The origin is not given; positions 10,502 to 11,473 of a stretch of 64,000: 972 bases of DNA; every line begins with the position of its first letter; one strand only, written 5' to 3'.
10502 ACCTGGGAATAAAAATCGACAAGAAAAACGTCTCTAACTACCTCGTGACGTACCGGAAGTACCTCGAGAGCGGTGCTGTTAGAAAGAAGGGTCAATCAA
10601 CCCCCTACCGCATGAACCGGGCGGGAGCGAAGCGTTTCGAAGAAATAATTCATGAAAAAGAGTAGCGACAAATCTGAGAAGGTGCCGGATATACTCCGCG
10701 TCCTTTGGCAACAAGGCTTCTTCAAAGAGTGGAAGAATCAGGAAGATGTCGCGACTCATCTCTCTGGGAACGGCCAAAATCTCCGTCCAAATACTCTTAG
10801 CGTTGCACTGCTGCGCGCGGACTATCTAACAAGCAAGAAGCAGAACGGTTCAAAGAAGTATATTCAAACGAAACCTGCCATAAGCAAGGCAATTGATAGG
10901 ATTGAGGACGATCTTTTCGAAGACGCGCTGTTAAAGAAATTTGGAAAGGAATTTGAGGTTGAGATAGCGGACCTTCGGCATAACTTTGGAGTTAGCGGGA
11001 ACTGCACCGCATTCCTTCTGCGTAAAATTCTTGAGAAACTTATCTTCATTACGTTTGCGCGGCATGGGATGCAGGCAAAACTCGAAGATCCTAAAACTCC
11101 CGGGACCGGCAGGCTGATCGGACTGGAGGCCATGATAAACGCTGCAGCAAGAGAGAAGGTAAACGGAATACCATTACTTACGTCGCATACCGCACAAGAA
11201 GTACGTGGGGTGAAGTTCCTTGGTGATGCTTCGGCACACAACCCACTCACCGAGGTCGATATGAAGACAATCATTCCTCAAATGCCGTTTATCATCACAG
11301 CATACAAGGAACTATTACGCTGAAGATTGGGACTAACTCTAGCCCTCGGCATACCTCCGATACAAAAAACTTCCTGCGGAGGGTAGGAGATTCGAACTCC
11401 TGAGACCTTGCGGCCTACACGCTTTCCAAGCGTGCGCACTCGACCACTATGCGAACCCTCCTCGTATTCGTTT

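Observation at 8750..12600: Lower-GC ~3.9-kb island at tRNA-Ser encoding four unrecognisable wHTH-like proteins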

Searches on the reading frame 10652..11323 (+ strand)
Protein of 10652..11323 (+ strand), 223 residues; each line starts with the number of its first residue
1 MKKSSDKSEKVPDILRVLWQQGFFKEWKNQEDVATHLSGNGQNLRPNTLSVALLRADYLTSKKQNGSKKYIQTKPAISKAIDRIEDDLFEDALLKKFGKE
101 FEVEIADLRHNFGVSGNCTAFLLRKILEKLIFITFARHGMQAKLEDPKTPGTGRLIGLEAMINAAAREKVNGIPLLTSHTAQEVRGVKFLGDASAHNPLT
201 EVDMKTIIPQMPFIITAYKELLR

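Call 7: search_protein_families(library=pfam, proteins=[window:10652-11323:+], max_evalue=1)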
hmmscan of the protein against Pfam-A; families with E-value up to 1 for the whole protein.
window:10652-11323:+ (223 aa): 0 families

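Call 8: search_protein_families(library=padloc, proteins=[window:10652-11323:+], max_evalue=1)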
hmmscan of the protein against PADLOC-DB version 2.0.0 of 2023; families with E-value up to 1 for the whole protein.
window:10652-11323:+ (223 aa): 0 families

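Call 9: search_protein_families(library=phrogs, proteins=[window:10652-11323:+], max_evalue=1)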
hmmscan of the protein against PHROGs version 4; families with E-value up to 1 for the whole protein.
window:10652-11323:+ (223 aa): 1 family
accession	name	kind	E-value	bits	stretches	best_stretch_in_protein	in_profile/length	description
phrog_12037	-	unknown function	0.19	12.3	1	98-187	103-190/212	-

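Call 10: search_protein_families(library=ncbifam, proteins=[window:10652-11323:+], max_evalue=1)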
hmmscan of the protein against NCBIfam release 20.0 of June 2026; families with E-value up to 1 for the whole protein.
window:10652-11323:+ (223 aa): 0 families

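Call 12: find_encoding_contigs(protein=window:10652-11323:+, flank=10000, max_places=8)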
Protein window:10652-11323:+ (223 aa): 2 contigs read that carry it; 1 place shown.
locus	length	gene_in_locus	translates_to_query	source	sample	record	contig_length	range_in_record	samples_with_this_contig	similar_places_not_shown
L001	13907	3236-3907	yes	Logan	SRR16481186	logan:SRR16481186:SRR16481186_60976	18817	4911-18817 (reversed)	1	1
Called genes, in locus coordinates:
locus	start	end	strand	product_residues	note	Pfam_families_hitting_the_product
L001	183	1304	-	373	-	PF13365:Trypsin_2 (weak)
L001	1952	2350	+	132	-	-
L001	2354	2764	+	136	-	-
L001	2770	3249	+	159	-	-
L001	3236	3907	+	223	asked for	-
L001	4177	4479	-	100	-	-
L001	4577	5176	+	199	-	-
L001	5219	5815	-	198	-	PF01551:Peptidase_M23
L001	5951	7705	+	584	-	PF00664:ABC_membrane, PF00005:ABC_tran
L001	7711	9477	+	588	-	PF00664:ABC_membrane, PF00005:ABC_tran, PF13401:AAA_22 (faint)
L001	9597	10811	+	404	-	PF07690:MFS_1, PF00083:Sugar_tr, PF06779:MFS_4 (weak), PF07690:MFS_1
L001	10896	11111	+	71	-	-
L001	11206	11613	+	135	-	PF08570:DUF1761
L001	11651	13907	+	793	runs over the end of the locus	PF01564:Spermine_synth, PF04389:Peptidase_M28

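Call 14: find_homologous_proteins(query=window:10652-11323:+, max_evalue=0.01)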
Query window:10652-11323:+ (223 aa): 631 proteins with E <= 0.01 among 967 candidates; the best 120 are listed.
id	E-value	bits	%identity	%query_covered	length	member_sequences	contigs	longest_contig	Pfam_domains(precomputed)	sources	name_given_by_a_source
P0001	9.8e-138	475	95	100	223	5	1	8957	-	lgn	-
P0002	1.9e-105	369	74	100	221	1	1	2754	-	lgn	-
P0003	1.2e-103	363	74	99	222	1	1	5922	-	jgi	jgi:hypothetical protein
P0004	1.5e-102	360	74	99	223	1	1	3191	-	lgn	-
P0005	1.6e-101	357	72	98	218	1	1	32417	-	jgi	jgi:hypothetical protein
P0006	1.2e-98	347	71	100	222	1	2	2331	-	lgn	-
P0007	2.3e-96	340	68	100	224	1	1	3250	-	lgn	-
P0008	5.5e-96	338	68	100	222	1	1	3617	-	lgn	-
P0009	1.9e-95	337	69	100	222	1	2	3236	-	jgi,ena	-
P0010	3.4e-95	336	69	100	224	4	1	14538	-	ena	-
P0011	5.4e-95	335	69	99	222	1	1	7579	-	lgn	-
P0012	5.9e-95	335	68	100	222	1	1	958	-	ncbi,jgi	-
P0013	2.4e-94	333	70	100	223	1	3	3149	-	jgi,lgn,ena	-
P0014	1.2e-93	331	66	100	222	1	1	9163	-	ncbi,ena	-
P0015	1.5e-93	330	69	100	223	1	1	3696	-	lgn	-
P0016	2.8e-93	330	67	100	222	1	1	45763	-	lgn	-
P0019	1.5e-91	324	66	100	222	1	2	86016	-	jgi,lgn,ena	jgi:hypothetical protein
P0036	5.3e-77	276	58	99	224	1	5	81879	-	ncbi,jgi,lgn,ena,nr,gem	ncbi:MAG: hypothetical protein D4Q79_01180 [Spirochaetia bacterium]|nr:MAG: hypothetical protein D4Q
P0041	9.0e-76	272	60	96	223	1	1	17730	-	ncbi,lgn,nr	ncbi:MAG TPA: hypothetical protein VGT99_14030 [Gammaproteobacteria bacterium]|nr:hypothetical prote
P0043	2.1e-75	271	59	99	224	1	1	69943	-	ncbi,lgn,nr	ncbi:MAG: hypothetical protein PHE24_03325 [Patescibacteria group bacterium]|nr:hypothetical protein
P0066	1.2e-70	256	59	93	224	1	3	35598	-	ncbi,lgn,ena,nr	ncbi:MAG: hypothetical protein KAQ87_01570 [Candidatus Pacebacteria bacterium]|nr:hypothetical prote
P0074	1.4e-69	252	56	96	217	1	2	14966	-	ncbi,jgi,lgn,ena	ncbi:MAG: hypothetical protein WC217_02565 [Candidatus Paceibacterota bacterium]|jgi:hypothetical pr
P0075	1.5e-69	252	53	96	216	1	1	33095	-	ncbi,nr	ncbi:MAG: hypothetical protein JWL88_391 [Parcubacteria group bacterium]|nr:hypothetical protein [Pa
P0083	1.1e-67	246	55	95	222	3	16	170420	-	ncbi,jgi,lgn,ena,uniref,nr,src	ncbi:MAG: hypothetical protein A2735_00290 [Candidatus Yanofskybacteria bacterium RIFCSPHIGHO2_01_FU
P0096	2.3e-66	242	54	99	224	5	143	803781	-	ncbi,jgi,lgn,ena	-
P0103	4.0e-65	238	55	95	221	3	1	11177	-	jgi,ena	-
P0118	6.8e-63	230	54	94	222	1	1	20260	-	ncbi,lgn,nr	ncbi:MAG: hypothetical protein NT149_00790 [Candidatus Gottesmanbacteria bacterium]|nr:hypothetical 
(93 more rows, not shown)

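Call 15: find_encoding_contigs(protein=P0096, flank=8000, max_places=4)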
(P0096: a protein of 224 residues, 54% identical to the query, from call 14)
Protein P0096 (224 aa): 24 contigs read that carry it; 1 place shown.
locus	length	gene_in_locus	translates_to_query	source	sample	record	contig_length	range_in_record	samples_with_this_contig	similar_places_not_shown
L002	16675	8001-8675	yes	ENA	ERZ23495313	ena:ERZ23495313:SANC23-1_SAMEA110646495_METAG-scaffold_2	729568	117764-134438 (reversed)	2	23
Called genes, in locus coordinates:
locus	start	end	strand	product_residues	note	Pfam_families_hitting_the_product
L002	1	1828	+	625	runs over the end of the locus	PF01565:FAD_binding_4, PF02913:FAD-oxidase_C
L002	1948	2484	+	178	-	-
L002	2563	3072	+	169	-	PF01965:DJ-1_PfpI, PF17124:ThiJ_like (faint), PF00117:GATase (weak)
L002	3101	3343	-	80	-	PF13376:OmdA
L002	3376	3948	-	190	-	PF04239:DUF421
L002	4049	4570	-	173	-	-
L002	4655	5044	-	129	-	-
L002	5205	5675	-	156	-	-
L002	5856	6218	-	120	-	-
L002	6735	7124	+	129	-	-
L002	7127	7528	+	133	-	-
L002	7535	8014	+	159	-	-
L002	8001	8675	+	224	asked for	-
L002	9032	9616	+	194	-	-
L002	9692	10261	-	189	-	PF00565:SNase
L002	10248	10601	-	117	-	PF01475:FUR, PF12840:HTH_20 (weak)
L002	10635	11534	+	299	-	PF02535:Zip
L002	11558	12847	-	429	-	PF08245:Mur_ligase_M, PF02875:Mur_ligase_C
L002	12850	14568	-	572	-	PF03717:PBP_dimer, PF00905:Transpeptidase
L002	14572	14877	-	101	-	-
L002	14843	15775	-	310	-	PF01795:Methyltransf_5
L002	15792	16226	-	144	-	PF02381:MraZ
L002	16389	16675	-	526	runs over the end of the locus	PF01921:tRNA-synt_1f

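Call 16: find_encoding_contigs(protein=P0083, flank=8000, max_places=3)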
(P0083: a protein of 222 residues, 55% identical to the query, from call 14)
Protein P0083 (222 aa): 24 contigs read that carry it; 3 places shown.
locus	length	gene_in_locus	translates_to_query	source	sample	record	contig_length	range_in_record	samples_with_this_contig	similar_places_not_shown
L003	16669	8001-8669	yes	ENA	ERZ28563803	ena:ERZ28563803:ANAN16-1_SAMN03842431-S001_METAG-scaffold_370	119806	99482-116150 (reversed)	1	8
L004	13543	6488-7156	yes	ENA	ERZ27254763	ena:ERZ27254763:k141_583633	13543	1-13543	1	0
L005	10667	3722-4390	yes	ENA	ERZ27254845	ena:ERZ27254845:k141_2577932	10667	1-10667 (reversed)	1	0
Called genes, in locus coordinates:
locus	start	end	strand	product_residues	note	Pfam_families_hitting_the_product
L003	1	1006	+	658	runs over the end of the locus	PF00009:GTP_EFTU, PF22042:EF-G_D2 (faint), PF00679:EFG_C, PF06421:LepA_C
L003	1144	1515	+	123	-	PF04977:DivIC (weak)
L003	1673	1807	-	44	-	-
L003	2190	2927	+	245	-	PF03462:PCRF, PF00472:RF-1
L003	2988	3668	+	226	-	PF00005:ABC_tran, PF13304:AAA_21 (faint)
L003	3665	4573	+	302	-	PF18075:FtsX_ECD, PF02687:FtsX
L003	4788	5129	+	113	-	-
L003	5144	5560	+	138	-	-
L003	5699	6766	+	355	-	-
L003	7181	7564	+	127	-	-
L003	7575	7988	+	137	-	-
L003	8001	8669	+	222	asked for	-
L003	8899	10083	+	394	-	PF06250:YhcG_C, PF01939:NucS_C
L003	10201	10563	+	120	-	-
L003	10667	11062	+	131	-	-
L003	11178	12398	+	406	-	PF00278:Orn_DAP_Arg_deC, PF02784:Orn_Arg_deC_N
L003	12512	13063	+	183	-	PF07929:PRiA4_ORF3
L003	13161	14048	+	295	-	PF02661:Fic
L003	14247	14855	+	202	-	PF03848:TehB, PF13489:Methyltransf_23, PF05401:NodS, PF13847:Methyltransf_31, PF08241:Methyltransf_11, PF08242:Methyltransf_12, PF13649:Methyltransf_25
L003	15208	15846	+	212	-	PF02698:DUF218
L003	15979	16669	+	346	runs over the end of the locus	PF02129:Peptidase_S15 (faint), PF00561:Abhydrolase_1, PF12146:Hydrolase_4, PF12697:Abhydrolase_6 (weak), PF00326:Peptidase_S9, PF01738:DLH, PF20434:BD-FAE, PF07859:Abhydrolase_3, +1 more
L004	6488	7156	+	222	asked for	-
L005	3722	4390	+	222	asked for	-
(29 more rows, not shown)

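Call 17: find_encoding_contigs(protein=P0036, flank=8000, max_places=3)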
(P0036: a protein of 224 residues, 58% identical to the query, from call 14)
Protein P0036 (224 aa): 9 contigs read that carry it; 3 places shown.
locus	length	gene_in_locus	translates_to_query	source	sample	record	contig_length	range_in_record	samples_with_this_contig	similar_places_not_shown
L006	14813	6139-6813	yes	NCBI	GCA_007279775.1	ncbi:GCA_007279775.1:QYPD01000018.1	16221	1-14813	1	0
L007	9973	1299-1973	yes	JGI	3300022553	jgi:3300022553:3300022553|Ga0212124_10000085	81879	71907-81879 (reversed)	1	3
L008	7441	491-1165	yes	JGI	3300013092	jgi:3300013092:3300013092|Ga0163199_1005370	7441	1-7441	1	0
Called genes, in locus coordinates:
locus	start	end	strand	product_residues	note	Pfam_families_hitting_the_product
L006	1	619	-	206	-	PF02739:5_3_exonuc_N, PF01367:5_3_exonuc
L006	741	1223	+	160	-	PF04308:RNaseH_like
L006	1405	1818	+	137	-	-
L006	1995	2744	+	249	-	-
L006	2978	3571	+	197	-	PF01936:NYN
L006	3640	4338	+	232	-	PF01844:HNH (weak), PF14279:HNH_5 (weak)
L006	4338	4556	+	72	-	-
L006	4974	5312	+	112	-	-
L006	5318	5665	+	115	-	-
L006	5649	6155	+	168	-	-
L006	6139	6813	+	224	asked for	-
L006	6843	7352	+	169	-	-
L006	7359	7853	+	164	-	-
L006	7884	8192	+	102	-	PF18926:DUF5676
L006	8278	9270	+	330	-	PF01820:Dala_Dala_lig_N, PF08443:RimK (faint), PF01071:GARS_A (weak), PF02222:ATP-grasp, PF02655:ATP-grasp_3, PF02786:CPSase_L_D2, PF07478:Dala_Dala_lig_C, PF13535:ATP-grasp_4 (weak)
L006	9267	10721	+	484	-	PF01336:tRNA_anti-codon, PF00152:tRNA-synt_2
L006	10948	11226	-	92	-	-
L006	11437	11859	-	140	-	-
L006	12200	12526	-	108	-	PF04020:Phage_holin_4_2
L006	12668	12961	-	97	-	-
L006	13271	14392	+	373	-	PF00814:TsaD, PF22521:HypF_C_2 (weak)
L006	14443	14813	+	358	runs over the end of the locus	PF01098:FTSW_RODA_SPOVE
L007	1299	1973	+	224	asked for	-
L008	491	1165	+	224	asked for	-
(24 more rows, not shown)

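Call 21: search_solved_structures(query=A1, max_evalue=10, show_alignments=2)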
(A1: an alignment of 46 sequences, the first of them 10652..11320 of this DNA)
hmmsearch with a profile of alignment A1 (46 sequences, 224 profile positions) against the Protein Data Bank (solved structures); distinct sequences matched with E-value up to 10: 1.
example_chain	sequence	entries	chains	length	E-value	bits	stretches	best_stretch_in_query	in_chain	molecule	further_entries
4cdb_A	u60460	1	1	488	0.3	13.7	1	68-115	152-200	LISTERIOLYSIN O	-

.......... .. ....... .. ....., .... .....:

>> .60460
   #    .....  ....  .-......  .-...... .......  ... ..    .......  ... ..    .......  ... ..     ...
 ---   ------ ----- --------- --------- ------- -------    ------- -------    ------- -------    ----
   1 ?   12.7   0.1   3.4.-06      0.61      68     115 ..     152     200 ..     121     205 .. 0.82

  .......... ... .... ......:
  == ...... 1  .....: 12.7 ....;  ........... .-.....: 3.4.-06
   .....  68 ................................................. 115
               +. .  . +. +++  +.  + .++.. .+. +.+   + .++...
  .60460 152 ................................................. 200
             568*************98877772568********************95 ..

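Call 22: find_related_loci(query=A1, collection=genome_contigs, flank=6000)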
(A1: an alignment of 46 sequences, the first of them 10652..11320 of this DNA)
Query A1 (223 aa) in genome_contigs; peptide patterns used: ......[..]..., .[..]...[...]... (x = any residue, [..] = any of these).
169 stretches matched a pattern; 64 encode a relative of the query (tblastn E <= 1e-3); 64 distinct loci.
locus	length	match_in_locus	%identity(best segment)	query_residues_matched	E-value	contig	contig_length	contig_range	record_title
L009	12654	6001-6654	58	2-221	1e-83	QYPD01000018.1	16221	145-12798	MAG: Spirochaetia bacterium isolate PowLak16_MAG37 c_000000095847, whole genome shotgun sequence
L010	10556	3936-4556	57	13-221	4e-81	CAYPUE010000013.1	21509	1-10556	MAG TPA_asm: uncultured Gammaproteobacteria bacterium isolate SRP269290_co2_354 genome assembly, contig: NODE_2424_lengt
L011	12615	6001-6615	59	15-221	4e-78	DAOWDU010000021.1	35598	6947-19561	MAG TPA_asm: bacterium isolate CSMAG_1921 CSMAG_1921_k141_85434_length_35598_cov_36.8993, whole genome shotgun sequence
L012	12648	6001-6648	56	2-221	7e-76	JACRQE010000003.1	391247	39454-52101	MAG: Candidatus Uhrbacteria bacterium isolate NC_groundwater_2005_Pr3_S-0.65um_55_6 SR2-18-Sp65_coassembly_scaffold_9870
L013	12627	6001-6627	55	13-223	6e-75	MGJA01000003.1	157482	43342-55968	MAG: Candidatus Yanofskybacteria bacterium RIFCSPHIGHO2_01_FULL_41_21 rifcsphigho2_01_scaffold_127, whole genome shotgun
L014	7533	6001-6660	54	1-221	2e-74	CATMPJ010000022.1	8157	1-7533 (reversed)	MAG: uncultured bacterium isolate SRR3962773_bin.21_MetaWRAP_v1.3_MAG genome assembly, contig: ERZ505245.3049, whole gen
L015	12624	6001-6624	55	12-221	2e-73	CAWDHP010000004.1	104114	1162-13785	MAG: uncultured bacterium isolate MFD04716.bin.1.355 genome assembly, contig: contig_50547, whole genome shotgun sequenc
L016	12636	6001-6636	53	9-221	5e-71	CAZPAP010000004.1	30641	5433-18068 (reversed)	MAG TPA_asm: uncultured Gammaproteobacteria bacterium isolate SRP302447_co2_106 genome assembly, contig: NODE_4062_lengt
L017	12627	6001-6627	54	15-223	6e-71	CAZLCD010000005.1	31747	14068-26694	MAG TPA_asm: uncultured Candidatus Saccharibacteria bacterium isolate SRP286056_co1_436 genome assembly, contig: NODE_15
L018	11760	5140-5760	54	15-223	3e-70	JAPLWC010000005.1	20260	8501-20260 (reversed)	MAG: Candidatus Gottesmanbacteria bacterium isolate LacPavin_0920_SED3_MAG_47_8 LacPavin_0920_SED3_scaffold_635093, whol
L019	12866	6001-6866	50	1-221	2e-68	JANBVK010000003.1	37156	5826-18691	MAG: Patescibacteria group bacterium isolate AMOR_Bin_147 NODE_6_length_37156_cov_14.760107, whole genome shotgun sequen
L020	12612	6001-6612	52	18-222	5e-66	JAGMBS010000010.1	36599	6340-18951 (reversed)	MAG: Candidatus Paceibacterota bacterium isolate RS_16_29 ZL425.bin.29.fa_10, whole genome shotgun sequence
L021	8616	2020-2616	52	17-218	2e-65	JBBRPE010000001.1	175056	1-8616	MAG: Candidatus Paceibacteria bacterium isolate La1_metabat2.398 LA1C_B2.398_k141_1861687L_175056_cov_16.0010, whole gen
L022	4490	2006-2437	66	78-223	9e-64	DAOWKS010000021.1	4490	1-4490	MAG TPA_asm: bacterium isolate CSMAG_2101 CSMAG_2101_k141_543253_length_4490_cov_17.0000, whole genome shotgun sequence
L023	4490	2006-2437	66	78-223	9e-64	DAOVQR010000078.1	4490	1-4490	MAG TPA_asm: bacterium isolate CSMAG_1580 CSMAG_1580_k141_543253_length_4490_cov_17.0000, whole genome shotgun sequence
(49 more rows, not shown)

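Call 25: predict_structure(alignment_id=A1)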
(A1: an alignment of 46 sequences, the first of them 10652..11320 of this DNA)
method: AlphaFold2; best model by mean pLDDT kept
length: 223 residues; sequences in the alignment: 46
mean_pLDDT: 86.6   pTM: 0.68
mean pLDDT of the five models: 86.6, 86.2, 85.3, 83.6, 82.3
residues with pLDDT >= 90: 134; 70-90: 64; 50-70: 11; < 50: 14
segments of 3 or more residues with pLDDT < 50: 1-8, 193-198
pLDDT, mean of each block of 10 residues (from residue 1): 46 87 91 92 89 93 92 75 91 96 96 87 95 96 88 87 96 95 84 49 82 96 96
secondary structure, 60 per line:
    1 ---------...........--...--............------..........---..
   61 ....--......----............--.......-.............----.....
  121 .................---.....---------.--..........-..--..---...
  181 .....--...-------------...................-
elements in order: H10-20 H30-39 H46-55 E59-64 E67-72 H77-88 H91-97 H99-111 H116-137 H141-144 H158-167 H178-185 H204-222

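Call 32: search_protein_families(library=pfam, alignment_id=A1, max_evalue=10)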
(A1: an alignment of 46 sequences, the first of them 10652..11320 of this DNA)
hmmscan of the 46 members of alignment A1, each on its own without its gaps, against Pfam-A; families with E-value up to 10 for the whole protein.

A. member 1, window:10652-11320:+ (223 aa): 0 families

B. families by the number of members that match (of 46 scanned): 21 families
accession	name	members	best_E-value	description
PF13643.11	DUF4145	17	0.0012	Domain of unknown function (DUF4145)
PF16304.10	DUF4946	2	0.018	Domain of unknown function (DUF4946)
PF20075.5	DUF6471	2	0.11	Domain of unknown function (DUF6471)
PF23100.1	DUF2096_N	2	0.14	DUF2096 N-terminal four-helical bundle domain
PF09216.15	Pfg27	1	0.033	Pfg27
PF00633.29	HHH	1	0.038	Helix-hairpin-helix motif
PF22181.1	TarS_linker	1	0.055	Glycosyl transferase TarS linker domain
PF13487.12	HD_5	1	0.06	HD domain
PF04099.18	Sybindin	1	0.097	Sybindin-like family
PF01498.24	HTH_Tnp_Tc3_2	1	0.097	Transposase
PF06013.18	WXG100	1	0.1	Proteins of 100 residues with WXG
PF04967.18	HTH_10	1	0.11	HTH DNA binding domain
PF01710.22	HTH_Tnp_IS630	1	0.13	Transposase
PF05600.17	CDK5RAP3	1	0.13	CDK5 regulatory subunit-associated protein 3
PF24740.1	DUF7691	1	0.14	Domain of unknown function (DUF7691)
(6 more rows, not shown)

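Call 39: find_encoding_contigs(protein=P0001, flank=10000, max_places=3)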
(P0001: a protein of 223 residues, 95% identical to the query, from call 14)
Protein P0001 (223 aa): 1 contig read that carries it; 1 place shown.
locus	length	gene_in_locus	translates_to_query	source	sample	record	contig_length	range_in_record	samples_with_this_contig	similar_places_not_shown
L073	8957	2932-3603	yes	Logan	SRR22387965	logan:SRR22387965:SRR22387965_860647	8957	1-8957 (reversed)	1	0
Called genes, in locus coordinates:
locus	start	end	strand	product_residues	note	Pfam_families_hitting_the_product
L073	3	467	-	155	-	?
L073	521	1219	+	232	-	PF07508:Recombinase, PF13408:Zn_ribbon_recom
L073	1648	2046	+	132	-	-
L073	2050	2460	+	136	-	-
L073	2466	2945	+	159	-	-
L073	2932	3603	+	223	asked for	-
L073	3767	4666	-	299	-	PF01435:Peptidase_M48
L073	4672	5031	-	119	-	-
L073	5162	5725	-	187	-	PF04011:LemA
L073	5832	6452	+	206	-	-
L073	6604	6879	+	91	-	-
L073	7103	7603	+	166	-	-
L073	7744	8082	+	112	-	-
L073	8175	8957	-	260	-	?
